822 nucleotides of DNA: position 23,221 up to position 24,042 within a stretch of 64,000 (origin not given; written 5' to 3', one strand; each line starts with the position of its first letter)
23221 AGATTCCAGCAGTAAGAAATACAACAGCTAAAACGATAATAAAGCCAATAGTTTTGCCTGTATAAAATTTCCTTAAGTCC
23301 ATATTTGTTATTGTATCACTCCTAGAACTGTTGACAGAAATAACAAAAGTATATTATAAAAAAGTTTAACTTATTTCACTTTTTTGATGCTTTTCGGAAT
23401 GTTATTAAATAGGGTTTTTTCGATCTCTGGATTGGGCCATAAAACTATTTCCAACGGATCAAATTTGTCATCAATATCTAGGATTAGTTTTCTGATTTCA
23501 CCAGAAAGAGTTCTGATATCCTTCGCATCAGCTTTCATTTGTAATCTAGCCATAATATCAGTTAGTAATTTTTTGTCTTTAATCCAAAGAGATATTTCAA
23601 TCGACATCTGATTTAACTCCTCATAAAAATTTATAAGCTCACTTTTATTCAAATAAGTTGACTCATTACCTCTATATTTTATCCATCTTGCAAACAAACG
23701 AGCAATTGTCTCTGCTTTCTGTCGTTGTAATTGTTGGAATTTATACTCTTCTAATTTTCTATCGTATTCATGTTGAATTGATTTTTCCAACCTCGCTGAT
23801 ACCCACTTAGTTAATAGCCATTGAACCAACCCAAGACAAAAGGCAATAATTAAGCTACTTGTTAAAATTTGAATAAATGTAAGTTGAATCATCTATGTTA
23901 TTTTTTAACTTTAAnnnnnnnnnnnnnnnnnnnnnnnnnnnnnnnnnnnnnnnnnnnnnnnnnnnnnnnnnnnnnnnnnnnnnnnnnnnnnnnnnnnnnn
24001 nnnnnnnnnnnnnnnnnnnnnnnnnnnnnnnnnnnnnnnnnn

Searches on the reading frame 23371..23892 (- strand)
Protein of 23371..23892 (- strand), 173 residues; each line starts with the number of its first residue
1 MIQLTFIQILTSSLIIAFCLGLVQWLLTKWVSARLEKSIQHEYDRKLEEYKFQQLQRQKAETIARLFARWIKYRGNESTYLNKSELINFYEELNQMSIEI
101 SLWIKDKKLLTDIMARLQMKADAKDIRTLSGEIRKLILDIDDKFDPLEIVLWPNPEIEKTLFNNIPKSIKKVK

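Call 3: search_protein_families(library=pfam, proteins=[window:23371-23892:-], max_evalue=1)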
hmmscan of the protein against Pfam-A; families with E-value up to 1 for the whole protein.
window:23371-23892:- (173 aa): 0 families

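Call 4: search_protein_families(library=padloc, proteins=[window:23371-23892:-], max_evalue=1)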
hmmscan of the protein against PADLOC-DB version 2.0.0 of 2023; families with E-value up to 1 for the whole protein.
window:23371-23892:- (173 aa): 0 families

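Call 7: find_homologous_proteins(query=window:23371-23892:-)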
Query window:23371-23892:- (173 aa): 61 proteins with E <= 0.001 among 90 candidates.
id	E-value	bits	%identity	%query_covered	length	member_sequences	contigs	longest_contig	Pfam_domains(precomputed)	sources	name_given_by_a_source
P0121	1.7e-105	368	100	100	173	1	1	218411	-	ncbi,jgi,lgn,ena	ncbi:MAG: hypothetical protein WCW87_02900 [Candidatus Paceibacterota bacterium]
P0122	1.0e-89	317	85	98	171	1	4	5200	-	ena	-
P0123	4.2e-87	308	82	100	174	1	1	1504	-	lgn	-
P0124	1.1e-81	291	78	98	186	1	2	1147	-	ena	-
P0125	7.2e-76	272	76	97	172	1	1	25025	-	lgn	-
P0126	1.3e-75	271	72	98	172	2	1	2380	-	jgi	-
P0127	5.7e-75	269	73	98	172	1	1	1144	-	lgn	-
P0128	2.0e-73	264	79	90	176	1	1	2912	-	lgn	-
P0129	2.1e-70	254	66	100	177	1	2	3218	-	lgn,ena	-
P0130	5.0e-65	237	68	94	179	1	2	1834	-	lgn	-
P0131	1.0e-60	223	63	94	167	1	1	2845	-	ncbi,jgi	ncbi:MAG: hypothetical protein WC565_10225 [Parcubacteria group bacterium]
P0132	6.1e-60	220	63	95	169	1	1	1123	-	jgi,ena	-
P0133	2.4e-58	215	62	95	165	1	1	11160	-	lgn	-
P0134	4.4e-58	214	70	85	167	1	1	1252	-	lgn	-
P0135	6.7e-58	213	66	90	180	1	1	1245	-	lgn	-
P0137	8.5e-56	207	56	94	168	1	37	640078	-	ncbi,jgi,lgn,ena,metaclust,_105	metaclust:\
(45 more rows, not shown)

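Call 17: find_related_loci(query=A2, collection=metagenome_contigs, flank=8000)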
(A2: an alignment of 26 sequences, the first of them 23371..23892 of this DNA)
Query A2 (173 aa) in metagenome_contigs; peptide patterns used: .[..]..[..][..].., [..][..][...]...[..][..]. (x = any residue, [..] = any of these).
199 stretches matched a pattern; 33 encode a relative of the query (tblastn E <= 1e-3); 33 distinct loci.
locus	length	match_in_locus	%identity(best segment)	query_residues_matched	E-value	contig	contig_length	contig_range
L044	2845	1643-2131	63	1-162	2e-63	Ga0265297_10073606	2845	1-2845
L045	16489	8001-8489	56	1-162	2e-62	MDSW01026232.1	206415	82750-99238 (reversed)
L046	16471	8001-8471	58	1-156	3e-59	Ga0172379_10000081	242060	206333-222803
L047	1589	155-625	61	8-163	7e-61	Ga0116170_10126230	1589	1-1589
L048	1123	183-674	55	1-163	3e-62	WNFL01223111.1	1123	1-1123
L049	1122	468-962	63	1-164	1e-61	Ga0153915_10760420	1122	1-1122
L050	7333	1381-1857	56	1-162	1e-55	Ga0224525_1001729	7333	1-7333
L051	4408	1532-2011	59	5-162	2e-55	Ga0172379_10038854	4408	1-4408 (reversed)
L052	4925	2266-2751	53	2-162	4e-55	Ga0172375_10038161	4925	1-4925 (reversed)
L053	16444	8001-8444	56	16-163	3e-54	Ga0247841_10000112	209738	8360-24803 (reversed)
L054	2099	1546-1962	63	24-161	2e-54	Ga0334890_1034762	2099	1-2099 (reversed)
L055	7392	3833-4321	54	1-164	2e-51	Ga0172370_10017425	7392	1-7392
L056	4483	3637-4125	47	1-162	3e-47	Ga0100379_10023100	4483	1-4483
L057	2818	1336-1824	47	1-162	3e-47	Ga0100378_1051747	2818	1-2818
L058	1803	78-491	53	2-139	1e-44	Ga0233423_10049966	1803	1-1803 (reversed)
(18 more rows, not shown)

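Call 23: find_encoding_contigs(protein=P0122, flank=5000, max_places=4)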
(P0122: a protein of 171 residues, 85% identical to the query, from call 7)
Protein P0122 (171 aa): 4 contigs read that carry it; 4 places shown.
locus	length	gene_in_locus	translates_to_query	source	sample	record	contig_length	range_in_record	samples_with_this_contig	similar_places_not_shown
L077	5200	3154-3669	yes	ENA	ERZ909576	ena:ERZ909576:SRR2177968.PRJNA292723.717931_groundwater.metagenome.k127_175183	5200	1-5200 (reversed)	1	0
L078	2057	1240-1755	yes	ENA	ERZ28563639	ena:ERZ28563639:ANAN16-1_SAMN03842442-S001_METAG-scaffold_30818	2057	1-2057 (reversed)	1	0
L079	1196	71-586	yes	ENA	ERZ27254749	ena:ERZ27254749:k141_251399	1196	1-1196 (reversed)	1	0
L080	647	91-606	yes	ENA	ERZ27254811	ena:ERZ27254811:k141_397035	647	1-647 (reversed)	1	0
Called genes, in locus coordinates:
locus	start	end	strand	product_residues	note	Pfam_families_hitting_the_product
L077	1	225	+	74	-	?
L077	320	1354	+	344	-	PF05496:RuvB_N, PF13177:DNA_pol3_delta2 (weak), PF00004:AAA, PF07728:AAA_5, PF13173:AAA_14, PF13177:DNA_pol3_delta2, PF22608:DNAX_ATPase_lid (weak), PF12169:DNA_pol3_gamma3, +3 more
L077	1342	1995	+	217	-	PF00300:His_Phos_1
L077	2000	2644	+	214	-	PF00300:His_Phos_1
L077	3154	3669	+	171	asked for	-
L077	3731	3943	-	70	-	-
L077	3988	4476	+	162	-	-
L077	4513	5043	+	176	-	-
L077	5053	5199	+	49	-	?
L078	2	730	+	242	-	?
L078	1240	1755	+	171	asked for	-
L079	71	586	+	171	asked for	-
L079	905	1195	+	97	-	?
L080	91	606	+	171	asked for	-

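Call 24: find_encoding_contigs(protein=P0125, flank=6000, max_places=3)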
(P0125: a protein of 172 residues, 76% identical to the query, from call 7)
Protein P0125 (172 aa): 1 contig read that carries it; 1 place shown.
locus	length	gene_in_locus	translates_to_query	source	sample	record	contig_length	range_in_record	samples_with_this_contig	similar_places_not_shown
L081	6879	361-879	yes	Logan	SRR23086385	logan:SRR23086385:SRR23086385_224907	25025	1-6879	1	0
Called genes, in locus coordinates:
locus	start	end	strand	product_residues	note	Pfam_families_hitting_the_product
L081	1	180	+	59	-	?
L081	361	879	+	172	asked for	-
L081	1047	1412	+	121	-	PF08818:DUF1801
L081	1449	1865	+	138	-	PF00293:NUDIX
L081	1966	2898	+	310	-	-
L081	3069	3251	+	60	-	-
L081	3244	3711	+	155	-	-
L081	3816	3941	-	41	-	-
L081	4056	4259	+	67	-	-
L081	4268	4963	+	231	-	PF18306:LDcluster4, PF03641:Lysine_decarbox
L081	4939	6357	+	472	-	PF23023:Anti-Pycsar_Apyc1 (faint), PF00753:Lactamase_B, PF16661:Lactamase_B_6, PF12706:Lactamase_B_2, PF10996:Beta-Casp, PF07521:RMMBL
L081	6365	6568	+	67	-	-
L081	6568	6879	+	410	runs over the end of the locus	PF13742:tRNA_anti_2, PF01336:tRNA_anti-codon, PF02601:Exonuc_VII_L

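Call 29: predict_structure(alignment_id=A2)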
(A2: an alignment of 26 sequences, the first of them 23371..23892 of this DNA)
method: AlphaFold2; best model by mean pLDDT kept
length: 173 residues; sequences in the alignment: 26
mean_pLDDT: 87.0   pTM: 0.62
mean pLDDT of the five models: 87.0, 85.4, 82.2, 80.2, 79.3
residues with pLDDT >= 90: 94; 70-90: 65; 50-70: 9; < 50: 5
segments of 3 or more residues with pLDDT < 50: 170-173
pLDDT, mean of each block of 10 residues (from residue 1): 78 95 96 95 93 87 91 84 92 93 91 92 92 88 87 77 60 44
secondary structure, 60 per line:
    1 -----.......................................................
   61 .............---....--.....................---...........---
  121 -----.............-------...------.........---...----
elements in order: H6-73 H77-80 H83-103 H107-117 H126-138 H155-163

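Call 33: fold_search(model_id=the predicted structure, library=pdb)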
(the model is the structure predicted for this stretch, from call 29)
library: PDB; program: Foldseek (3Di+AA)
matches with E <= 10: 27; with E <= 0.001: 0
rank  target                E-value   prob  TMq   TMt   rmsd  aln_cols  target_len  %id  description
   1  4j2c_A                1.8e+00  0.16  0.26  0.38  15.1       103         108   18  GARP-SNARE Interaction (released 2013-12-25)
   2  8cih_A                3.5e+00  0.08  0.23  0.21  17.4       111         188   14  Structure of FL CINP (released 2024-02-21)
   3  6egc                  4.4e+00  0.11  0.26  0.30  10.2       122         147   15  Single-chain version of 2L4HC2_23 (PDB 5J0K) (released 2019-05-29)
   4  5kmg_P                4.7e+00  0.13  0.27  0.35  12.0        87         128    9  Near-atomic cryo-EM structure of PRC1 bound to the microtubule (released 2016-08-03)
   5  8glv_Eb               5.2e+00  0.08  0.28  0.04  19.4       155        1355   17  96-nm repeat unit of doublet microtubules from Chlamydomonas reinhardtii flagella (released 2023-05-31)
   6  4afl_A                5.2e+00  0.08  0.22  0.33  12.0        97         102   18  The crystal structure of the ING4 dimerization domain reveals the functional organization of the ING family of chromat (released 2012-02-22)
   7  1lvf_A                6.2e+00  0.09  0.27  0.40  14.2       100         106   15  syntaxin 6 (released 2002-07-17)
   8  4ijj_A                6.2e+00  0.03  0.17  0.21  13.5        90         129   23  Structure of transcription factor DksA2 from Pseudomonas aeruginosa (released 2013-02-27)
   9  4ijj_B                6.2e+00  0.02  0.17  0.20  16.4       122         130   19  Structure of transcription factor DksA2 from Pseudomonas aeruginosa (released 2013-02-27)
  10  2b0h_MODEL_1_A        6.6e+00  0.06  0.19  0.23  10.7        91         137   15  Solution structure of VBS3 fragment of talin (released 2006-01-17)
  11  4afl_C                7.0e+00  0.08  0.24  0.38  11.1        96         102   14  The crystal structure of the ING4 dimerization domain reveals the functional organization of the ING family of chromat (released 2012-02-22)
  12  3tot_B                7.9e+00  0.08  0.29  0.26   7.2       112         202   11  Crystal structure of GLUTATHIONE TRANSFERASE (TARGET EFI-501058) from Ralstonia solanacearum GMI1000 (released 2011-09-21)
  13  9qkv                  7.9e+00  0.08  0.25  0.04   8.5       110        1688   14  Human myoferlin (1-1997) in complex with an MSP2N2 lipid nanodisc (15 mol% DOPS, 5 mol% Cholesterol) (released 2025-06-04)
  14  6jx6_A                7.9e+00  0.07  0.26  0.29  16.8       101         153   15  Tetrameric form of Smac (released 2019-12-04)
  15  7y7r_A                7.9e+00  0.03  0.22  0.06  13.9       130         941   10  QDE-1 in complex with DNA template, RNA primer and 3'-dGTP (released 2022-09-28)
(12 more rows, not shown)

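Call 43: search_protein_families(library=ncbifam, proteins=[window:23371-23892:-], max_evalue=0.01)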
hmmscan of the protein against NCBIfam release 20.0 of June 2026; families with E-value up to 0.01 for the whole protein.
window:23371-23892:- (173 aa): 2 families
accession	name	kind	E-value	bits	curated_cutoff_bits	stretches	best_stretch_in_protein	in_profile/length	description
NF038142.1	exosort_XrtW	exception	0.0011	17.4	425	1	16-127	249-359/494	exosortase W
TIGR00592.1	pol2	superfamily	0.0028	15.7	239.95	1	73-133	685-742/1176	DNA polymerase (pol2)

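Call 46: fold_search(model_id=the predicted structure, library=viral)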
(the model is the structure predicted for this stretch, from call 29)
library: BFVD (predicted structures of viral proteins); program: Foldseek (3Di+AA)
matches with E <= 10: 84; with E <= 0.001: 0
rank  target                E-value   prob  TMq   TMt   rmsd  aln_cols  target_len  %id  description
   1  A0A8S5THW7            9.6e-02  0.63  0.27  0.26  12.1       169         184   18  Uncharacterized protein [Siphoviridae sp. ct6Ob18]
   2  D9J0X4                1.8e-01  0.75  0.40  0.37  15.8       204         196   13  Gp176 [Brochothrix phage A9]
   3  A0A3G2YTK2            2.9e-01  0.82  0.42  0.44   7.8       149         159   15  (no name in the UniProt tables at hand)
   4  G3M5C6                1.1e+00  0.13  0.27  0.25  16.8       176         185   13  Uncharacterized protein [Mycobacterium phage Redi]
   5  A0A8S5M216            1.6e+00  0.33  0.33  0.44   7.6       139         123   12  Uncharacterized protein [Siphoviridae sp. ctrfD19]
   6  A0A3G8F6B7            1.7e+00  0.08  0.21  0.16  15.1       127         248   14  (no name in the UniProt tables at hand)
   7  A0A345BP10            1.9e+00  0.07  0.20  0.22  12.8       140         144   17  Uncharacterized protein [crAssphage sp. isolate ctcc615]
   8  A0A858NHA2            2.1e+00  0.23  0.41  0.28  15.0       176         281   15  (no name in the UniProt tables at hand)
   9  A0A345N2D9            2.3e+00  0.23  0.40  0.35  10.1       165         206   12  (no name in the UniProt tables at hand)
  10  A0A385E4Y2            2.3e+00  0.06  0.19  0.15  19.7       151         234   14  (no name in the UniProt tables at hand)
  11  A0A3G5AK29            2.3e+00  0.04  0.16  0.06  26.0       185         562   16  Uncharacterized protein [Sylvanvirus sp.]
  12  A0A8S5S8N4            2.4e+00  0.08  0.23  0.08  29.7       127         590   18  Minor tail protein (Fragment) [Siphoviridae sp. ctHNe8]
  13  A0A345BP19            2.6e+00  0.08  0.21  0.29  17.1       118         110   15  Uncharacterized protein [crAssphage sp. isolate ctcc615]
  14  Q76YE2                2.7e+00  0.20  0.29  0.40  16.3       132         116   12  Uncharacterized protein [Aeromonas phage Aeh1]
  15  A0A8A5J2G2            2.7e+00  0.06  0.18  0.11  23.9       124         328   15  (no name in the UniProt tables at hand)
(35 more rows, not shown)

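Call 53: find_related_loci(query=A2, collection=viral_contigs, flank=8000)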
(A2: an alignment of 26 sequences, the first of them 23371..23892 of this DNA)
Query A2 (173 aa) in viral_contigs; peptide patterns used: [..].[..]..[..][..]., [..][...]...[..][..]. (x = any residue, [..] = any of these).
41 stretches matched a pattern, but none encodes a relative of the query by tblastn (E <= 1e-3).

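Call 57: find_encoding_contigs(protein=P0137, flank=4000, max_places=4)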
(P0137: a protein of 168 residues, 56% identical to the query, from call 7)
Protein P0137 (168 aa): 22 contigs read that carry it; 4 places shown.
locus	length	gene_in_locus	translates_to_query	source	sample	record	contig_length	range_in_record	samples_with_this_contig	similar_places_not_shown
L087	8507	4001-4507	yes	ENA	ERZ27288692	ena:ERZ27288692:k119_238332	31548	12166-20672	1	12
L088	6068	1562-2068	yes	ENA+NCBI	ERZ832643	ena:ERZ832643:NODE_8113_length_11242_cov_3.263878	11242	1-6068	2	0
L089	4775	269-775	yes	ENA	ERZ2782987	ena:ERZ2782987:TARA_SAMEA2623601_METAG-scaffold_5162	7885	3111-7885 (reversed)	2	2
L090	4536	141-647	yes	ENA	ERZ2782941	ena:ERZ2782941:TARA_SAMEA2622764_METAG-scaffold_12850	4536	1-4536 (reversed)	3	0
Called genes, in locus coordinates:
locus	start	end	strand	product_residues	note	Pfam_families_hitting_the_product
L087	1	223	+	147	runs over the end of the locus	PF07963:N_methyl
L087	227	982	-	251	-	PF00565:SNase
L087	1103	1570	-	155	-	PF20329:DUF6624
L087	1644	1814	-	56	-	-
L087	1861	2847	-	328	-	-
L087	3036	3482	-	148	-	-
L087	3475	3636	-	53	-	-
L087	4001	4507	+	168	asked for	-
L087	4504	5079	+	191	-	-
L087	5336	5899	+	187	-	-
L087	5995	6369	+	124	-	PF03652:RuvX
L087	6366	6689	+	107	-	PF01588:tRNA_bind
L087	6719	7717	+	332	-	PF11104:PilM_2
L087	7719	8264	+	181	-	-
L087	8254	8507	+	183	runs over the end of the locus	-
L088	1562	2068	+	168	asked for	-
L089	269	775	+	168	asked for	-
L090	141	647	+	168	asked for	-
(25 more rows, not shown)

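Call 61: search_protein_families(library=phrogs, proteins=[window:23371-23892:-], max_evalue=0.01)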
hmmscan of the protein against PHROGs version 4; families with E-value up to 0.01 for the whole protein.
window:23371-23892:- (173 aa): 0 families

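Call 80: find_encoding_contigs(protein=P0128, flank=3000, max_places=2)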
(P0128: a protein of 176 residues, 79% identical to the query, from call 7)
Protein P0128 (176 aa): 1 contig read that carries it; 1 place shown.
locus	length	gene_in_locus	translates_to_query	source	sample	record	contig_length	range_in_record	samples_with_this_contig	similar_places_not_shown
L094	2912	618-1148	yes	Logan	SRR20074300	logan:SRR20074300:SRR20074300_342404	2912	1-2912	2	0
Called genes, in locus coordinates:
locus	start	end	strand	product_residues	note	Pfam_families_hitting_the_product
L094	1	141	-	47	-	?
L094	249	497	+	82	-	PF01541:GIY-YIG, PF10544:T5orf172 (weak)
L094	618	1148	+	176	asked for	-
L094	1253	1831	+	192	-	-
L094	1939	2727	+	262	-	PF13365:Trypsin_2 (weak)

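Call 81: find_encoding_contigs(protein=P0123, flank=3000, max_places=2)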
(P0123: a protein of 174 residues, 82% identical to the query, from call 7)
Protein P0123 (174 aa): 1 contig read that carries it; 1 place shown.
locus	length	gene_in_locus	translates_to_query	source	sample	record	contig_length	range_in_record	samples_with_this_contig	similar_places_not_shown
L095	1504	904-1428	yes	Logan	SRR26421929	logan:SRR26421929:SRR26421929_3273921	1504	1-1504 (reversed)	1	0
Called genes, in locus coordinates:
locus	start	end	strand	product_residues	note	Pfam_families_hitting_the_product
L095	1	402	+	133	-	?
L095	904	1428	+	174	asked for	-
